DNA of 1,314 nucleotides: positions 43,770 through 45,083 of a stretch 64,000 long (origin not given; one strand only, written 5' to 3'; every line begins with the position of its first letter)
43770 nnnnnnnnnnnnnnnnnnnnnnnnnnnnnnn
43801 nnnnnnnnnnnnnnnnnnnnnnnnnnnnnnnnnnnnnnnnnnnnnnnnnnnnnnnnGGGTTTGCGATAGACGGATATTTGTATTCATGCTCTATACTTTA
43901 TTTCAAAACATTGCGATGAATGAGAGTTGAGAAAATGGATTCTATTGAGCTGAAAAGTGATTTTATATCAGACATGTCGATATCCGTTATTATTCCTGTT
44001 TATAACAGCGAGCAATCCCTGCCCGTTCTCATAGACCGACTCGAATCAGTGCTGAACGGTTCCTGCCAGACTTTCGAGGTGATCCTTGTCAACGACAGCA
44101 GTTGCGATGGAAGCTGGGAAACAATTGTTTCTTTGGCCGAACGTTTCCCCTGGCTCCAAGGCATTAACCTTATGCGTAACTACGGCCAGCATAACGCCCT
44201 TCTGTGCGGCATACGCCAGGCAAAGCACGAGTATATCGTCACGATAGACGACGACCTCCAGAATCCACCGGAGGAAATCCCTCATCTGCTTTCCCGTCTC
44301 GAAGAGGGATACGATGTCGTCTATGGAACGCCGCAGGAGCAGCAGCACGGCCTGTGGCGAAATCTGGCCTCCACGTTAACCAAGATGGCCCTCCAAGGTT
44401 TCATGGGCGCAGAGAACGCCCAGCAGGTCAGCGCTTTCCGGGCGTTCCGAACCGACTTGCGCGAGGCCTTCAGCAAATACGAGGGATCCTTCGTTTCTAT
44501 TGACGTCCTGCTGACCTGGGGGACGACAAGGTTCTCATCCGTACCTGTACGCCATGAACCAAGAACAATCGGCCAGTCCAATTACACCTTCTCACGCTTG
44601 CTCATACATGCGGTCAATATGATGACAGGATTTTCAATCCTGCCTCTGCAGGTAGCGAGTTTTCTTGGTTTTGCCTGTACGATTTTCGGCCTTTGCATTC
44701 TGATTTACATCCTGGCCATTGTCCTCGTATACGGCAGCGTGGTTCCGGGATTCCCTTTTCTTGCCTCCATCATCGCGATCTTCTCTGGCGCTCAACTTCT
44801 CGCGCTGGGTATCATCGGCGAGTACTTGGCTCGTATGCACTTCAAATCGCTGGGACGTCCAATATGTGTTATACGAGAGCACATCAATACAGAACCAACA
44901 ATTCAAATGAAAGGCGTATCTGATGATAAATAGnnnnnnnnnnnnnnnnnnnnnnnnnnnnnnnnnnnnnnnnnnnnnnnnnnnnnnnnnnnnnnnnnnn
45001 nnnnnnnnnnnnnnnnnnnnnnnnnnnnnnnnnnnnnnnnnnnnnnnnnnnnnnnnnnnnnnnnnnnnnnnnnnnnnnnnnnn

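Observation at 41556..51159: ArnB/ArnC/ArnD/ArnT-like module built around WecE and two methyltransferases: predicted lipid-linked modified 4-amino-4,6-dideoxyhexose transfer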

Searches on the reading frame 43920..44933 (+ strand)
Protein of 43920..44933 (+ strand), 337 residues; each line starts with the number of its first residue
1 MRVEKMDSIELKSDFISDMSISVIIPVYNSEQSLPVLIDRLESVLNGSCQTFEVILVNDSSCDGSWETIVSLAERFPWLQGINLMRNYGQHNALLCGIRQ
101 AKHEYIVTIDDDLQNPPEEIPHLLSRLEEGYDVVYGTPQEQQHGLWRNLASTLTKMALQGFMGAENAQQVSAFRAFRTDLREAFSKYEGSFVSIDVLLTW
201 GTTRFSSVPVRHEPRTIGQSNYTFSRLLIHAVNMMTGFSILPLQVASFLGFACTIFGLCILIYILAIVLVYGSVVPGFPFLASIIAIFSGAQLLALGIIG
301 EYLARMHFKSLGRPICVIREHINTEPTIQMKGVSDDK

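Call 3: search_protein_families(library=pfam, proteins=[window:43920-44933:+], max_evalue=0.01)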
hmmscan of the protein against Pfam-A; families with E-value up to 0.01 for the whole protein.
window:43920-44933:+ (337 aa): 4 families
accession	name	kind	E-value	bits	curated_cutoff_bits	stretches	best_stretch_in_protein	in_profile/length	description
PF00535.33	Glycos_transf_2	-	4.4e-28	98.7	23.3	1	22-151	1-128/168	Glycosyl transferase family 2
PF13641.12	Glyco_tranf_2_3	-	3.5e-07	30.9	27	1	21-153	3-135/230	Glycosyltransferase like family 2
PF13506.12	Glyco_transf_21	-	5.4e-05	23.2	21.7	1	91-168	19-97/174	Glycosyl transferase family 21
PF10111.15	Glyco_tranf_2_2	-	0.0018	18.3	27.3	1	22-114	1-93/276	Glycosyltransferase like family 2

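Call 7: search_protein_families(library=ncbifam, proteins=[window:43920-44933:+], max_evalue=0.01)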
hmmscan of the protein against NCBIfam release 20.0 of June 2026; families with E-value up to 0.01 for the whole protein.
window:43920-44933:+ (337 aa): 22 families
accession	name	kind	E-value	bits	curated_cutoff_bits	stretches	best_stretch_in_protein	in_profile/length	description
NF007986.1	PRK10714.1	equivalog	2.2e-56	191.2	529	1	20-323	7-313/316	undecaprenyl-phosphate 4-deoxy-4-formamido-L-arabinose transferase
NF047588.1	GlcsyltransPgfSStrep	equivalog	1.7e-40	139.2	500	1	19-320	1-304/308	glycosyltransferase PgfS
TIGR03937.1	PgaC_IcaA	equivalog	1.3e-14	54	422.3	1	18-129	44-152/407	poly-beta-1,6-N-acetyl-D-glucosamine synthase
NF041875.1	EPS_EpsD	equivalog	7.7e-14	51.8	370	1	21-136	1-114/325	exopolysaccharide biosynthesis glycosyltransferase EpsD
NF007482.0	PRK10073.1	equivalog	1.1e-12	47.7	423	1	19-124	6-107/334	glycosyltransferase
TIGR03111.1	glyc2_xrt_Gpos1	hypoth_equivalog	4.3e-12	45.5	363.95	1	20-133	50-162/439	TIGR03111 family XrtG-associated glycosyltransferase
TIGR04182.1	glyco_TIGR04182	equivalog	1.1e-09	38.1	325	1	21-309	2-288/293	S-layer glycoprotein N-glycosyltransferase AglJ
NF038302.1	EPS_HpsE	equivalog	4e-09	35.9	300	1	20-113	2-97/307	hormogonium polysaccharide biosynthesis glycosyltransferase HpsE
NF047683.1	TeichurnBiosyTuaG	equivalog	6.2e-09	35.8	400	1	20-121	7-105/252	teichuronic acid biosynthesis protein TuaG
NF050050.1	ProtGlycPglI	equivalog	4.3e-08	32.9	500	1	20-138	3-119/306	GalNAc(5)-diNAcBac-PP-undecaprenol beta-1,3-glucosyltransferase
NF053739.1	GlytfEpsEBac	equivalog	4.8e-07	29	450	1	21-112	3-92/265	glycosyltransferase EpsE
TIGR04283.1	glyco_like_mftF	equivalog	5.8e-07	29.3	182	1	21-124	1-94/221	TIGR04283 family arsenosugar biosynthesis glycosyltransferase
NF038299.1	EPS_HpsN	equivalog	4.2e-06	25.9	425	1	20-118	2-97/317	hormogonium polysaccharide biosynthesis glycosyltransferase HpsN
NF007453.0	PRK10018.1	equivalog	4.9e-06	26.4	382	1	20-123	7-107/280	colanic acid biosynthesis glycosyltransferase WcaA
NF041391.1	DPhHxTase_Halo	equivalog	8.5e-06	24.9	375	1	27-198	3-167/213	dolichyl-phosphate hexose transferase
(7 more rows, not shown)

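Call 22: search_solved_structures(query=window:43920-44933:+, max_evalue=0.001)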
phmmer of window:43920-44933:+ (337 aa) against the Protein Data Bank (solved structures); distinct sequences matched with E-value up to 0.001: 15.
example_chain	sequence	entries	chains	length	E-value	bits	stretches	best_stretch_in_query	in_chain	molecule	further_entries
9bhc_C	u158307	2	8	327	1.6e-51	178.5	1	20-327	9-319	Undecaprenyl-phosphate 4-deoxy-4-formamido-L-arabinose transferase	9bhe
8vxh_A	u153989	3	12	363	2.1e-51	178.1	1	20-326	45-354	Undecaprenyl-phosphate 4-deoxy-4-formamido-L-arabinose transferase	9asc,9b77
9hwj_A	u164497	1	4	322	9.5e-51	175.9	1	20-322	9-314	Undecaprenyl-phosphate 4-deoxy-4-formamido-L-arabinose transferase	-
5ekp_C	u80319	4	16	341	2.1e-42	148.5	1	18-319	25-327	Uncharacterized glycosyltransferase sll0501 | Glycosyltransferase sll0501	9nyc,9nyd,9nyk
9nye_A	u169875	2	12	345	2.2e-42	148.4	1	18-319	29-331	Glycosyltransferase sll0501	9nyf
5eke_A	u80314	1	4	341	2.9e-42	148.1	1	18-319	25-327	Uncharacterized glycosyltransferase sll0501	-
5mlz_A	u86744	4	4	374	2.4e-19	72.7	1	15-218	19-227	Dolichol monophosphate mannose synthase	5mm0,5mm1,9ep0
2z87_A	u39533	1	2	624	3.8e-07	32.6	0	18-117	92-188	Chondroitin synthase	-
2z86_A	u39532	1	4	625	3.8e-07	32.6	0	18-117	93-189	Chondroitin synthase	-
9jma_A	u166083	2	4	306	9.7e-07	31.3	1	19-135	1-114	GalNAc(5)-diNAcBac-PP-undecaprenol beta-1,3-glucosyltransferase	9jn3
5hea_A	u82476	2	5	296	2.8e-06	29.8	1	21-126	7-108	Putative glycosyltransferase (GalT1)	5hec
8bz8_A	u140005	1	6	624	0.00029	23.1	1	17-137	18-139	Glycosyltransferase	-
8bz4_A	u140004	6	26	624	0.0003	23.1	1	17-137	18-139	Glycosyltransferase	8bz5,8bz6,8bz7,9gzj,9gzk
8vh7_A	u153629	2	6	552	0.0003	23.1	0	17-112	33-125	Heparosan synthase B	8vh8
8viw_A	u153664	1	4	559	0.00031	23.1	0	17-112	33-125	Heparosan synthase B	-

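Call 48: find_homologous_proteins(query=window:43920-44933:+, max_evalue=1e-20)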
Query window:43920-44933:+ (337 aa): 8000 proteins with E <= 1e-20 among 8000 candidates; the best 120 are listed.
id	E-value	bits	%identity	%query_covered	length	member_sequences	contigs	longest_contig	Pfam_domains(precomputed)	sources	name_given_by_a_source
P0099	7.0e-223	756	100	100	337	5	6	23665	PF13641.13,PF00535.33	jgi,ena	jgi:undecaprenyl-phosphate 4-deoxy-4-formamido-L-arabinose transferase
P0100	1.3e-180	618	82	99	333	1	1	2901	PF00535.33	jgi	-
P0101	2.6e-179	613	86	93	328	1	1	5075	PF13641.13,PF00535.33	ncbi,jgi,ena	-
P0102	5.0e-179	612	84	95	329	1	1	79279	PF13641.13,PF00535.33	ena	-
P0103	1.3e-176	604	83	95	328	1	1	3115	PF13641.13,PF00535.33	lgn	-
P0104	1.0e-175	601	84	93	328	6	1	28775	PF13641.13,PF00535.33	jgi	jgi:undecaprenyl-phosphate 4-deoxy-4-formamido-L-arabinose transferase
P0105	1.6e-175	601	87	91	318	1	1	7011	PF13641.13,PF00535.33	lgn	-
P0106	5.1e-175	599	85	93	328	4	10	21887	PF13641.13,PF00535.33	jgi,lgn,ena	jgi:undecaprenyl-phosphate 4-deoxy-4-formamido-L-arabinose transferase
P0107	5.2e-175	599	83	95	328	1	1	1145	PF00535.33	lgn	-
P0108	8.4e-175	598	83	93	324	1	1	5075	PF00535.33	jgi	jgi:glycosyltransferase involved in cell wall biosynthesis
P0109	1.0e-174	598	81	99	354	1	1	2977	PF13641.13,PF00535.33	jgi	jgi:glycosyltransferase involved in cell wall biosynthesis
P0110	3.2e-174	597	84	93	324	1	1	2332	PF00535.33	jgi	jgi:glycosyltransferase involved in cell wall biosynthesis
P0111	3.6e-174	596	81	94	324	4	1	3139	PF13641.13,PF00535.33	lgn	-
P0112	1.9e-173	594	85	92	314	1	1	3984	PF13641.13,PF00535.33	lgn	-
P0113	6.0e-171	586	85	89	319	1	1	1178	PF13641.13,PF00535.33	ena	-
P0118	1.2e-167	575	77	94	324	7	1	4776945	PF13641.13,PF00535.33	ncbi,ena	-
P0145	5.6e-137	474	68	91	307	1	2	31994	PF13641.13,PF00535.33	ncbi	-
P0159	6.0e-135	468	64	96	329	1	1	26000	PF13641.13,PF00535.33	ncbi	-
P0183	1.3e-133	463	67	90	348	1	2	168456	PF13641.13,PF00535.33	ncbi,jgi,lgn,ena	-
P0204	3.5e-133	462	64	93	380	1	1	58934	PF13641.13,PF00535.33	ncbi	-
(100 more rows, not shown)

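Call 49: find_encoding_contigs(protein=P0118, flank=9000, max_places=1)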
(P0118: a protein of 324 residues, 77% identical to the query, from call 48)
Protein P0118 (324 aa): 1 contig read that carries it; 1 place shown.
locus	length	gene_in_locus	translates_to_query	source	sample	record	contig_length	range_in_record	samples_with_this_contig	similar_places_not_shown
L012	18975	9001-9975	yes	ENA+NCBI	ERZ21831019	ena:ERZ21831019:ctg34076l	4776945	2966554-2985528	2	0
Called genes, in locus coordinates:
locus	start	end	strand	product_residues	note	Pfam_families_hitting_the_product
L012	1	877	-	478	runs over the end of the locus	PF07021:MetW, PF13489:Methyltransf_23, PF08241:Methyltransf_11, PF08242:Methyltransf_12, PF13649:Methyltransf_25, PF13847:Methyltransf_31, PF00535:Glycos_transf_2, PF13641:Glyco_tranf_2_3 (weak)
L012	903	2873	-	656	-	PF13424:TPR_12, PF00515:TPR_1, PF13432:TPR_16, PF13414:TPR_11, PF00515:TPR_1, PF13424:TPR_12, PF00515:TPR_1, PF13414:TPR_11, +14 more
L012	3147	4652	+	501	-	-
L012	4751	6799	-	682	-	PF00515:TPR_1, PF13414:TPR_11, PF13432:TPR_16, PF13424:TPR_12, PF00515:TPR_1, PF07719:TPR_2, PF13414:TPR_11, PF00515:TPR_1, +27 more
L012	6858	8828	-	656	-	PF13231:PMT_2, PF00515:TPR_1, PF13424:TPR_12, PF13414:TPR_11, PF13432:TPR_16, PF00515:TPR_1, PF13414:TPR_11, PF13424:TPR_12, +19 more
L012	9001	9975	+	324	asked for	PF00535:Glycos_transf_2, PF13641:Glyco_tranf_2_3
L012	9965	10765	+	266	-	PF01135:PCMT, PF05401:NodS, PF01209:Ubie_methyltran, PF13489:Methyltransf_23, PF13847:Methyltransf_31, PF08241:Methyltransf_11, PF08242:Methyltransf_12, PF13649:Methyltransf_25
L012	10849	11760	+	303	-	PF13489:Methyltransf_23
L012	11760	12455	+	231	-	PF13489:Methyltransf_23, PF08241:Methyltransf_11, PF08242:Methyltransf_12, PF13649:Methyltransf_25, PF13847:Methyltransf_31 (weak)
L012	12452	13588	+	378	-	PF01041:DegT_DnrJ_EryC1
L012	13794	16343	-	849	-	PF25174:Beta-prop_THOC3, PF24807:WD40_CDC20-Fz, PF24814:WD40_Prp19, PF25173:Beta-prop_WDR3_1st, PF25174:Beta-prop_THOC3, PF00400:WD40, PF23381:Beta-prop_IFT122_1st, PF23414:Beta-prop_EML_2, +23 more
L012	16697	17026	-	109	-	-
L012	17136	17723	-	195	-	-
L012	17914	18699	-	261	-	PF00196:GerE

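Call 50: find_encoding_contigs(protein=P0102, flank=9000, max_places=1)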
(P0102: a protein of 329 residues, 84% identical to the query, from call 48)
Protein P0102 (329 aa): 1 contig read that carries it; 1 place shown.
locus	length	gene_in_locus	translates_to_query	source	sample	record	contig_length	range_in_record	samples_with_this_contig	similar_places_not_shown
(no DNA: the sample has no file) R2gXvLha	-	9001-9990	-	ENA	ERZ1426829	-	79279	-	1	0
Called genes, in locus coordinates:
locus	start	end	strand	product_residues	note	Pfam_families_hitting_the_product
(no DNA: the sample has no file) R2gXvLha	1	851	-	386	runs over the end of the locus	PF13480:Acetyltransf_6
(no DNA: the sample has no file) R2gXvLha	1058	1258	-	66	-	-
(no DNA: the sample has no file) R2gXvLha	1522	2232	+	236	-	PF07603:Lcl_C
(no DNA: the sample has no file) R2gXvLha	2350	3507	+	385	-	PF09594:GT87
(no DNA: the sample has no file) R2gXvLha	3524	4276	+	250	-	PF00535:Glycos_transf_2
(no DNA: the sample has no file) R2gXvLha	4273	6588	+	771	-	-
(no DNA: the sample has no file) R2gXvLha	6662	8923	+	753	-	-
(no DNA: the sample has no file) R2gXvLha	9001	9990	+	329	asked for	PF00535:Glycos_transf_2, PF13641:Glyco_tranf_2_3 (weak)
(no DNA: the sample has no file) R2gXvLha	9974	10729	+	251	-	-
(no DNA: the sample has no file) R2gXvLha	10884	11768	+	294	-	PF13489:Methyltransf_23, PF08241:Methyltransf_11, PF08242:Methyltransf_12, PF13649:Methyltransf_25 (weak)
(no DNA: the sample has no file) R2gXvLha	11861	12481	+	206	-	PF13489:Methyltransf_23, PF13847:Methyltransf_31, PF08241:Methyltransf_11, PF08242:Methyltransf_12, PF13649:Methyltransf_25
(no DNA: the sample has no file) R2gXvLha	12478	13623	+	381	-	PF01041:DegT_DnrJ_EryC1, PF00155:Aminotran_1_2 (faint)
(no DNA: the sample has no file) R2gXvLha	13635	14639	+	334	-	-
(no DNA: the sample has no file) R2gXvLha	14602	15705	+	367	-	PF01522:Polysacc_deac_1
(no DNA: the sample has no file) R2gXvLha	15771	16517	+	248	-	PF13484:Fer4_16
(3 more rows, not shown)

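Call 51: find_encoding_contigs(protein=P0183, flank=9000, max_places=1)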
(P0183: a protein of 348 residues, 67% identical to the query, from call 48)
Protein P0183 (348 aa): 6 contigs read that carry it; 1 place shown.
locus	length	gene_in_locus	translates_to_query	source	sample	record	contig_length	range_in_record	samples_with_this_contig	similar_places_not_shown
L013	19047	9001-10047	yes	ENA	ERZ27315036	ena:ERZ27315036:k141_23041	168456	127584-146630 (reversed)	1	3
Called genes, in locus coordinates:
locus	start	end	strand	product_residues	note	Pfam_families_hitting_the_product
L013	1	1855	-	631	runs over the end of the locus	PF08298:AAA_PrkA, PF06798:PrkA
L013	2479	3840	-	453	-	PF13231:PMT_2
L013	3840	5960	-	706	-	PF01134:GIDA, PF12831:FAD_oxidored (weak), PF21680:GIDA_C_1st, PF13932:SAM_GIDA_C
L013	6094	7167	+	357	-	PF00483:NTP_transferase, PF12804:NTP_transf_3 (weak), PF22640:ManC_GMP_beta-helix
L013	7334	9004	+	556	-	PF13231:PMT_2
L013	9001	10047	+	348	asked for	PF00535:Glycos_transf_2, PF13641:Glyco_tranf_2_3 (weak)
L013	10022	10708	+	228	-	PF13302:Acetyltransf_3 (faint), PF00583:Acetyltransf_1, PF13508:Acetyltransf_7 (weak)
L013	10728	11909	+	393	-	PF01041:DegT_DnrJ_EryC1, PF00155:Aminotran_1_2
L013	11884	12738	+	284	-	PF13489:Methyltransf_23, PF13847:Methyltransf_31, PF08241:Methyltransf_11, PF08242:Methyltransf_12, PF13649:Methyltransf_25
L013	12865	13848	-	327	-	PF07549:Sec_GG (faint), PF02355:SecD_SecF_C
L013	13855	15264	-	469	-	PF07549:Sec_GG (weak), PF21760:SecD_1st, PF22599:SecDF_P1_head, PF02355:SecD_SecF_C, PF03176:MMPL (weak)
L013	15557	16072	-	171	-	PF01327:Pep_deformylase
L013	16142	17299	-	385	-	PF04389:Peptidase_M28 (weak), PF01546:Peptidase_M20, PF07687:M20_dimer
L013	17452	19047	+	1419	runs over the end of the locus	PF01869:BcrAD_BadFG, PF09989:DUF2229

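Call 61: find_related_loci(query=window:43920-44933:+, collection=metagenome_contigs, flank=8000)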
Query window:43920-44933:+ (337 aa) in metagenome_contigs; peptide patterns used: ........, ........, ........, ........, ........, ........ (x = any residue, [..] = any of these).
600 stretches matched a pattern (row limit reached: there are more); 576 encode a relative of the query (tblastn E <= 1e-3); the best 80 are kept; 80 distinct loci.
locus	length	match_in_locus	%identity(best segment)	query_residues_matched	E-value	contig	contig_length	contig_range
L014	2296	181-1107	78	12-320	0e+0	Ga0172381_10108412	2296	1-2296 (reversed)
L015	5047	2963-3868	67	19-320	3e-143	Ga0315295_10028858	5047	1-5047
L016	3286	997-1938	66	13-325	5e-145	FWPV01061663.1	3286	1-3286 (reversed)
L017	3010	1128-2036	66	20-322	4e-146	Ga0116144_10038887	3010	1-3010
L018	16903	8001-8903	67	20-320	2e-139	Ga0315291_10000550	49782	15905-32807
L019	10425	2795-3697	67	20-320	1e-138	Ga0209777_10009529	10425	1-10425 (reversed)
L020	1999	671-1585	65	21-325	2e-148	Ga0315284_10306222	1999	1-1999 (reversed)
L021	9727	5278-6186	65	21-323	5e-138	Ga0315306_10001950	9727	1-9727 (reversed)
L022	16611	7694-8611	64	16-321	2e-137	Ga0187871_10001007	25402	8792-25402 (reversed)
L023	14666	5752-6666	65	20-324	8e-137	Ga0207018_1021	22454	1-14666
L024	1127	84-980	67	21-319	6e-151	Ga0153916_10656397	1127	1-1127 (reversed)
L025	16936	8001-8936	63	20-328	2e-136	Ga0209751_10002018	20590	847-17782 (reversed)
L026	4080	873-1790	66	19-324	5e-139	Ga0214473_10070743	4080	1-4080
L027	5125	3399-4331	64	10-320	3e-137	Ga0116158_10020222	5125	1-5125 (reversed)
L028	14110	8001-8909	66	21-322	3e-136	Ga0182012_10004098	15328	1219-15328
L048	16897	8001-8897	66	20-318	9e-134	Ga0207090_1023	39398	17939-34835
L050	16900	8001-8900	64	20-319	1e-133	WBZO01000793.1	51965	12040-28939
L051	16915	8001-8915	63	19-323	9e-134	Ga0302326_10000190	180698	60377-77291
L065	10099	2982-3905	62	17-324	4e-132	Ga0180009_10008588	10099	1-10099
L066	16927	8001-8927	62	21-329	4e-132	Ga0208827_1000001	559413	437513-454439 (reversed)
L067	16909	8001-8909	61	20-322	4e-132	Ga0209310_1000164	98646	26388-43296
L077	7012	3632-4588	61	16-334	1e-131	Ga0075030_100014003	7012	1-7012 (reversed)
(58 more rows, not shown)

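Call 64: search_protein_families(library=pfam, proteins=[L018:6404-7948:+, L022:5983-7533:-, L023:2923-4569:-, L025:6292-7590:+, L028:5057-7168:+, L048:6238-7884:-, L050:6082-7992:+, L051:6514-7896:+, L066:6150-7736:-, L067:6423-7775:+], max_evalue=0.001)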
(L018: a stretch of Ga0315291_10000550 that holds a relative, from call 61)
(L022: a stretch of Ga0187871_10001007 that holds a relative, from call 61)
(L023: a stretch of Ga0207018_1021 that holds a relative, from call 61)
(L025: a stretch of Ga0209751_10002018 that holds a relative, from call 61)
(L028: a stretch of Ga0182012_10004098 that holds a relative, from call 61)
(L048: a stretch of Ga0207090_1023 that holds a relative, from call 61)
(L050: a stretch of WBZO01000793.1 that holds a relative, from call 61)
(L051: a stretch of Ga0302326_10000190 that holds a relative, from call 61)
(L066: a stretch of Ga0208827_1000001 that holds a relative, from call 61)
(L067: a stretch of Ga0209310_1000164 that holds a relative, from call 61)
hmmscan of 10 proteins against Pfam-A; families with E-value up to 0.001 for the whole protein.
L018:6404-7948:+ (514 aa): 2 families
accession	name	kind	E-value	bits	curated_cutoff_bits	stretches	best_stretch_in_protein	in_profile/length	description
PF11028.14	TMEM260-like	-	6.5e-12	46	24.2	1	61-198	11-173/179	Protein O-mannosyl-transferase TMEM260-like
PF13231.12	PMT_2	-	2.7e-10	41.1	26.1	1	74-222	7-157/160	Dolichyl-phosphate-mannose-protein mannosyltransferase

L022:5983-7533:- (516 aa): 1 family
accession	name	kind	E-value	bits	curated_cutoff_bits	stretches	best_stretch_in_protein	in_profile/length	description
PF13231.12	PMT_2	-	8.2e-09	36.3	26.1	1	83-229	2-146/160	Dolichyl-phosphate-mannose-protein mannosyltransferase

L023:2923-4569:- (548 aa): 0 families

L025:6292-7590:+ (432 aa): 1 family
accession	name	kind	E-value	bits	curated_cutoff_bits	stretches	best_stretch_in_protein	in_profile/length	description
PF09594.16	GT87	-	8.6e-16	58.8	25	1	101-332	3-234/237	Glycosyltransferase family 87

L028:5057-7168:+ (703 aa): 0 families

L048:6238-7884:- (548 aa): 0 families

L050:6082-7992:+ (636 aa): 1 family
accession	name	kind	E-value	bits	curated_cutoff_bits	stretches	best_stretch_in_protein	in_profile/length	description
PF13231.12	PMT_2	-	1.5e-06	29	26.1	1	152-295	21-157/160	Dolichyl-phosphate-mannose-protein mannosyltransferase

L051:6514-7896:+ (460 aa): 0 families

L066:6150-7736:- (528 aa): 0 families

L067:6423-7775:+ (450 aa): 1 family
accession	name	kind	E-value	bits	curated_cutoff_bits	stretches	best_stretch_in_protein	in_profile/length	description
PF00860.26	Xan_ur_permease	-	7.4e-53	180.1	27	1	24-405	3-387/389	Permease family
